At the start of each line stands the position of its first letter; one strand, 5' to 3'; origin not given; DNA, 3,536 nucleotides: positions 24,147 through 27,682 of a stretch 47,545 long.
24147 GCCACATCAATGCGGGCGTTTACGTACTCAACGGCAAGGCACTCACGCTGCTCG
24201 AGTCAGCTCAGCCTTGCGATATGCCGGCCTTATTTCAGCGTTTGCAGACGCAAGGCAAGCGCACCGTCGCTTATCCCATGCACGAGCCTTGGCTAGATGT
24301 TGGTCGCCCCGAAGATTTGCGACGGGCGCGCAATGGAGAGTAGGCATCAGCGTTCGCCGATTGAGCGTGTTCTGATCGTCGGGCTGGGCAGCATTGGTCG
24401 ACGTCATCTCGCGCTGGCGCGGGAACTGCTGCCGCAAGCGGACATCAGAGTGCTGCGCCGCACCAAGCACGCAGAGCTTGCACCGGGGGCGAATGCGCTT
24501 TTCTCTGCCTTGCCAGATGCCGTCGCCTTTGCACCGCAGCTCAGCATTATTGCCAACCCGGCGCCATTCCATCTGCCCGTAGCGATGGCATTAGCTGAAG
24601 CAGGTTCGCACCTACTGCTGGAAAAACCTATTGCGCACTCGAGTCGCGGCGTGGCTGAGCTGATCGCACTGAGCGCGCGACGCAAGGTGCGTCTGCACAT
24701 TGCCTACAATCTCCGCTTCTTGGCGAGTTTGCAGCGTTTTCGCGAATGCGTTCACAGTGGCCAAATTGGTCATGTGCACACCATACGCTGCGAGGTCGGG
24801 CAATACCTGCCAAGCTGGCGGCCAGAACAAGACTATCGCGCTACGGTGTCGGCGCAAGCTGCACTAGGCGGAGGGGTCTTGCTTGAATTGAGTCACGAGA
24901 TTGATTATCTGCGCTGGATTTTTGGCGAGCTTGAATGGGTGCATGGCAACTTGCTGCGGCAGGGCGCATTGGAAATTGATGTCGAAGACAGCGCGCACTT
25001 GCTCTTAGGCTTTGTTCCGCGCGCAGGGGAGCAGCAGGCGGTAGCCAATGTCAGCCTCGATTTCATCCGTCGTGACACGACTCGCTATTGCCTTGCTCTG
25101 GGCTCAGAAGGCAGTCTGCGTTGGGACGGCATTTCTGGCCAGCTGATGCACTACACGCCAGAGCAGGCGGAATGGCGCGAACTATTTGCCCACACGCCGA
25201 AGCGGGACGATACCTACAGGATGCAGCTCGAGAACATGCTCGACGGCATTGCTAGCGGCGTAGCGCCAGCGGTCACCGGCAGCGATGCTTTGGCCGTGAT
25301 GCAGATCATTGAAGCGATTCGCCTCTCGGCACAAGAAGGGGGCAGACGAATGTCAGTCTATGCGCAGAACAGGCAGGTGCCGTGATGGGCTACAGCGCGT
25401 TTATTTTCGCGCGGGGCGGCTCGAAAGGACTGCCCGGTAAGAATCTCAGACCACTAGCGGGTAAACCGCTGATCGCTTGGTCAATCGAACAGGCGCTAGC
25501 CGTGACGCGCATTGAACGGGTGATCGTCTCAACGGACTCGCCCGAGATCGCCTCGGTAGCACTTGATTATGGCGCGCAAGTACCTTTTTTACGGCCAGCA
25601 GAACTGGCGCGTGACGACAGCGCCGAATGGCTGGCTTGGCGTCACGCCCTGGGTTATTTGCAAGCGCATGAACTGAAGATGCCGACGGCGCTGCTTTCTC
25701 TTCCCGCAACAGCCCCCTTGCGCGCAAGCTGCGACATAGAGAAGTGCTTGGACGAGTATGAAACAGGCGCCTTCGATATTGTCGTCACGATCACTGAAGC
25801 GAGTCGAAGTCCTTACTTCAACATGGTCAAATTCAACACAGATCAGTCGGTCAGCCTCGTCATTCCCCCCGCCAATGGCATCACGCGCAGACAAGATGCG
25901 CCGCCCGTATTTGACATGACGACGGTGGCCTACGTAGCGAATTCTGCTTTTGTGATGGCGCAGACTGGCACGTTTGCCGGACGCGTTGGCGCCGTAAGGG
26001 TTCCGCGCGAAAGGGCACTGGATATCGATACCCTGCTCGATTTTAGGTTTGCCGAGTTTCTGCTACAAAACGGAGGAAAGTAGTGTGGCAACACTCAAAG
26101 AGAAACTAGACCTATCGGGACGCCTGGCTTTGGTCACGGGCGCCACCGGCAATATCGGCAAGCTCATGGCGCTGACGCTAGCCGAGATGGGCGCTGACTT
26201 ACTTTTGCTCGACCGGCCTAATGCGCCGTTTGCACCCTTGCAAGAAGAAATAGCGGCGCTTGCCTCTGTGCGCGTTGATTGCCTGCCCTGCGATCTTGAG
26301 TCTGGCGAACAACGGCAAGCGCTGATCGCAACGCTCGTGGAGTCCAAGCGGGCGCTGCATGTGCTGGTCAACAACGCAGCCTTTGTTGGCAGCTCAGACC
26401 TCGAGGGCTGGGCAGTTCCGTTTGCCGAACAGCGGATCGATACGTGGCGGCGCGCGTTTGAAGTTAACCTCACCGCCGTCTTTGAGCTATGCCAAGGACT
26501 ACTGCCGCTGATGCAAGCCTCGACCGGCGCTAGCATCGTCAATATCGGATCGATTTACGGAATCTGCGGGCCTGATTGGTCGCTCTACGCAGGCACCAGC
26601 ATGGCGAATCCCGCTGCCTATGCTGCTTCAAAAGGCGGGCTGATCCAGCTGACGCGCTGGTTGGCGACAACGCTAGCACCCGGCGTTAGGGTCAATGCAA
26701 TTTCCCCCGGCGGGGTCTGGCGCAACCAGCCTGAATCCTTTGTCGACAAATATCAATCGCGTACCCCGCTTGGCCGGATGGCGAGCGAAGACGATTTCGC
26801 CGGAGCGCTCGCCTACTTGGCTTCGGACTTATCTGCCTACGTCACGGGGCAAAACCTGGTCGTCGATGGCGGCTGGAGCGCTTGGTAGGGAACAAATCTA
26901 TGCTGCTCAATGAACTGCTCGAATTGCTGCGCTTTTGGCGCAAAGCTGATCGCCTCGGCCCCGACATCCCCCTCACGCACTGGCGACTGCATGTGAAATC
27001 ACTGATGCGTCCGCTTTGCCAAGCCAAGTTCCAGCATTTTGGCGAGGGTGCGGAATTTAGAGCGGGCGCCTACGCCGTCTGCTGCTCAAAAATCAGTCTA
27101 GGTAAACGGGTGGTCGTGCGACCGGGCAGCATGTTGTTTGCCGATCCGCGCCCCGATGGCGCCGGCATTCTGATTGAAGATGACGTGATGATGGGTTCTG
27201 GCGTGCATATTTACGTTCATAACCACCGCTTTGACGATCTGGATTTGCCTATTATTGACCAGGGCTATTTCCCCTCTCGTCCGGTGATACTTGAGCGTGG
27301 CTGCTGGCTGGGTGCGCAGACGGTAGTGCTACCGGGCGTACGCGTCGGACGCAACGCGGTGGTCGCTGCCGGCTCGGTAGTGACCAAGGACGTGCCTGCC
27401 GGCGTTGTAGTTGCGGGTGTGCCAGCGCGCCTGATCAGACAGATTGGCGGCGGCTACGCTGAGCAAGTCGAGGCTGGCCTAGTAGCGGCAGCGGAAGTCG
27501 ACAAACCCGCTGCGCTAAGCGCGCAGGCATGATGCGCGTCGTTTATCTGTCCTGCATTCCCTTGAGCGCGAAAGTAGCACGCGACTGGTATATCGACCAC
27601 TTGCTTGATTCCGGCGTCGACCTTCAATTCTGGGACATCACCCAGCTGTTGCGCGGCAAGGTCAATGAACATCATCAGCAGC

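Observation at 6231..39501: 33-kb NulO-rich glycan operon with no recognisable Wzx/Wzy/Wzz, ligase, initiating transferase or Kps/Wzm-Wzt machinery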

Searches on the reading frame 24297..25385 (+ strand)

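Call 4: search_protein_families(library=pfam, proteins=[window:24297-25385:+], max_evalue=0.01)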
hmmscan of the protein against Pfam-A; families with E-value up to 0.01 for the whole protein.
window:24297-25385:+ (362 aa): 3 families
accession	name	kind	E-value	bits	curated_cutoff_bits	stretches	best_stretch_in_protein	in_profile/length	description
PF02894.22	GFO_IDH_MocA_C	-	4.9e-17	62.9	22.9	1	149-349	1-214/218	Oxidoreductase family, C-terminal alpha/beta domain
PF22725.1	GFO_IDH_MocA_C3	-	1.5e-15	57.7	27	1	146-275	2-124/124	GFO/IDH/MocA C-terminal domain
PF01408.29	GFO_IDH_MocA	-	1.7e-11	45.3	24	1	24-137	2-120/120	Oxidoreductase family, NAD-binding Rossmann fold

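Call 26: search_protein_families(library=ncbifam, proteins=[window:24297-25385:+], max_evalue=1e-10)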
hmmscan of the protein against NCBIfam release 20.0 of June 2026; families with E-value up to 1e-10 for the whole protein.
window:24297-25385:+ (362 aa): 4 families
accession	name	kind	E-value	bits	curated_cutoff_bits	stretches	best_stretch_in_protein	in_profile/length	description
TIGR04380.1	myo_inos_iolG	equivalog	1.2e-22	80.3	355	1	25-348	4-326/330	inositol 2-dehydrogenase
NF040723.1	UDP-GlcNAcDh_Arch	equivalog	1.5e-15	57.6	450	1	24-339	2-296/302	UDP-N-acetylglucosamine 3-dehydrogenase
NF052479.1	LevoglcsnDh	equivalog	1.4e-12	47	650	1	85-218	79-211/386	levoglucosan dehydrogenase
NF041392.1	XylDh_Gfo6_Halo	equivalog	4.5e-11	42.1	350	0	85-179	88-182/350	D-xylose 1-dehydrogenase Gfo6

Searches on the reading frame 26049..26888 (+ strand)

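Call 4: search_protein_families(library=pfam, proteins=[window:26049-26888:+], max_evalue=0.01)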
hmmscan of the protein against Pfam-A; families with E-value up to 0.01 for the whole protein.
window:26049-26888:+ (279 aa): 5 families
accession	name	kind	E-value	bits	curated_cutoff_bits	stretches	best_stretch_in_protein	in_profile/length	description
PF13561.12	adh_short_C2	-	5.5e-50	170.6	27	1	31-277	1-236/236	Enoyl-(Acyl carrier protein) reductase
PF00106.31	adh_short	-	1.9e-40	138.9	26.6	1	26-223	2-182/195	short chain dehydrogenase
PF08659.16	KR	-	1.9e-09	38.1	22.6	1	28-174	4-142/180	KR domain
PF23441.1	SDR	-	0.00043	20.2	27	1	121-239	103-211/258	SDR-like rossmann domain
PF01370.27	Epimerase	-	0.0006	19.7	20.9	1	27-195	1-146/240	NAD dependent epimerase/dehydratase family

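Call 31: search_protein_families(library=ncbifam, proteins=[window:26049-26888:+], max_evalue=1e-8)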
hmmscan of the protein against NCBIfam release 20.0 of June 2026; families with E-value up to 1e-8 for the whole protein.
window:26049-26888:+ (279 aa): 195 families (the best 25 are shown)
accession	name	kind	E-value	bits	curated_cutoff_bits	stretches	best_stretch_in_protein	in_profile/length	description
NF006619.0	PRK09186.1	equivalog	2.7e-50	171.4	255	1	22-277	2-255/256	oxidoreductase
NF005559.1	PRK07231.1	subfamily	2.2e-47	161.7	215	1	22-276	2-247/249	glucose 1-dehydrogenase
NF006070.0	PRK08213.1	subfamily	5.2e-47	160.5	279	1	15-278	3-258/259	gluconate 5-dehydrogenase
NF006693.0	PRK09242.1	equivalog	1.1e-43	149.2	328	1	17-278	3-255/258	SDR family oxidoreductase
NF009466.0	PRK12826.1-2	subfamily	1.7e-42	145.6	222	1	25-276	4-244/248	3-oxoacyl-ACP reductase FabG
NF052558.1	MBtsdlDhBudC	equivalog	2.4e-42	145.2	270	1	24-279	3-244/250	meso-2,3-butanediol dehydrogenase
NF004791.0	PRK06138.1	equivalog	1.2e-41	142.7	312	1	21-279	2-252/252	SDR family oxidoreductase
NF004774.0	PRK06114.1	equivalog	1.3e-39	136.1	360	1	17-279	9-262/262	SDR family oxidoreductase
NF009468.0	PRK12826.1-4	equivalog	2.2e-39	135.7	318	1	21-275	4-246/256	SDR family oxidoreductase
NF005067.0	PRK06484.1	equivalog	2.6e-38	131.9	713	1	23-278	8-253/524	short chain dehydrogenase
TIGR01830.1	3oxo_ACP_reduc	equivalog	2.7e-38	132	297.75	1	27-275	1-237/239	3-oxoacyl-[acyl-carrier-protein] reductase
NF005681.0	PRK07478.1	subfamily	5.7e-38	130.7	267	1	21-278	3-251/254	SDR family oxidoreductase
NF005893.0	PRK07856.1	equivalog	2.7e-37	128.5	255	1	18-275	3-240/255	SDR family oxidoreductase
NF004198.0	PRK05653.1-3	equivalog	4.3e-37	127.9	296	1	22-276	5-246/248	3-oxoacyl-ACP reductase FabG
NF009464.0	PRK12824.1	subfamily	5.3e-36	124.5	269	1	25-276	3-242/245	3-oxoacyl-ACP reductase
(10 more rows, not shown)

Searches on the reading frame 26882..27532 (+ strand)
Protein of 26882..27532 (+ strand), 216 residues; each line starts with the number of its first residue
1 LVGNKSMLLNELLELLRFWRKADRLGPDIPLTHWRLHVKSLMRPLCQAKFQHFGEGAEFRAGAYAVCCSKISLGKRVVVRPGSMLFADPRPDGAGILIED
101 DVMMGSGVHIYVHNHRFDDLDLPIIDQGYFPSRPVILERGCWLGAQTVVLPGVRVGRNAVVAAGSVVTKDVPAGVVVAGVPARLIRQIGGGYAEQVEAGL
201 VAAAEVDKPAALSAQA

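Call 5: search_protein_families(library=pfam, proteins=[window:26882-27532:+], max_evalue=0.01)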
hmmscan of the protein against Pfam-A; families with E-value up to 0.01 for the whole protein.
window:26882-27532:+ (216 aa): 3 families
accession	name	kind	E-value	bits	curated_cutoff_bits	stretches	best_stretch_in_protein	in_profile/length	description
PF00132.30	Hexapep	-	3.2e-11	42.9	27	1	135-169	2-36/36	Bacterial transferase hexapeptide (six repeats)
PF14602.12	Hexapep_2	-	3.2e-09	36.8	27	1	134-169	1-34/34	Hexapeptide repeat of succinyl-transferase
PF25084.1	LbH_EIF2B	-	0.0099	16.3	54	0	132-171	7-45/105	EIF2B subunit epsilon LbH domain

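Call 31: search_protein_families(library=ncbifam, proteins=[window:26882-27532:+], max_evalue=1e-8)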
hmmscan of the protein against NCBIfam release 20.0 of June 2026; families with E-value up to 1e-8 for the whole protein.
window:26882-27532:+ (216 aa): 19 families
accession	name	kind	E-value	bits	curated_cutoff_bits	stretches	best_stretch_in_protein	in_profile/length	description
NF007499.0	PRK10092.1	equivalog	1.8e-21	76.8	314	1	94-187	92-182/183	maltose O-acetyltransferase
NF007076.0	PRK09527.1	equivalog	9.3e-19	67.6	347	1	49-189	54-186/203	galactoside O-acetyltransferase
NF007240.0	PRK09677.1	equivalog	3.1e-18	65.9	243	1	96-187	86-183/192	putative lipopolysaccharide biosynthesis O-acetyl transferase WbbJ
TIGR03532.1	DapD_Ac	equivalog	3.7e-18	66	231.75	1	132-189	158-215/231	2,3,4,5-tetrahydropyridine-2,6-dicarboxylate N-acetyltransferase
NF007797.0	PRK10502.1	subfamily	9e-16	58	192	1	96-187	93-178/183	WcaF family extracellular polysaccharide biosynthesis acetyltransferase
TIGR03308.1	phn_thr-fam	hypoth_equivalog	1.3e-15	57.8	201.65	1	133-200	107-171/204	phosphonate metabolim protein, transferase hexapeptide repeat family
TIGR03570.1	NeuD_NnaD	subfamily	2.3e-14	53.5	160.8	1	134-183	153-202/202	NeuD/PglB/VioB family sugar acetyltransferase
NF058585.1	HptprglPActTf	PfamEq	1.2e-11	44.4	300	1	141-187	113-159/172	heptaprenylglyceryl phosphate O-acetyltransferase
NF000311.1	Vat_ABCDEFH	equivalog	1.5e-11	44.3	300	1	140-187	116-163/201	Vat family streptogramin A O-acetyltransferase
NF041874.1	EPS_EpsC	equivalog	3.2e-11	43.2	150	1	92-187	78-166/168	serine O-acetyltransferase EpsC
NF000490.1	chloram_CatB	equivalog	2.7e-10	39.9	350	1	127-187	103-163/210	type B chloramphenicol O-acetyltransferase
NF000504.1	stregram_VatH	exception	6.1e-10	39.3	475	1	103-187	88-170/216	streptogramin A O-acetyltransferase Vat(H)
NF038307.1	EPS_acetyl_HpsU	equivalog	8.2e-10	38.6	305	1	132-183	122-173/178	hormogonium polysaccharide biosynthesis acetyltransferase HpsU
NF000147.1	stregram_VatF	exception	1.5e-09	37.6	400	1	140-187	126-173/221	streptogramin A O-acetyltransferase Vat(F)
TIGR04008.1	WcaF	equivalog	1.7e-09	37.8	326.3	1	132-187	122-177/180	colanic acid biosynthesis acetyltransferase WcaF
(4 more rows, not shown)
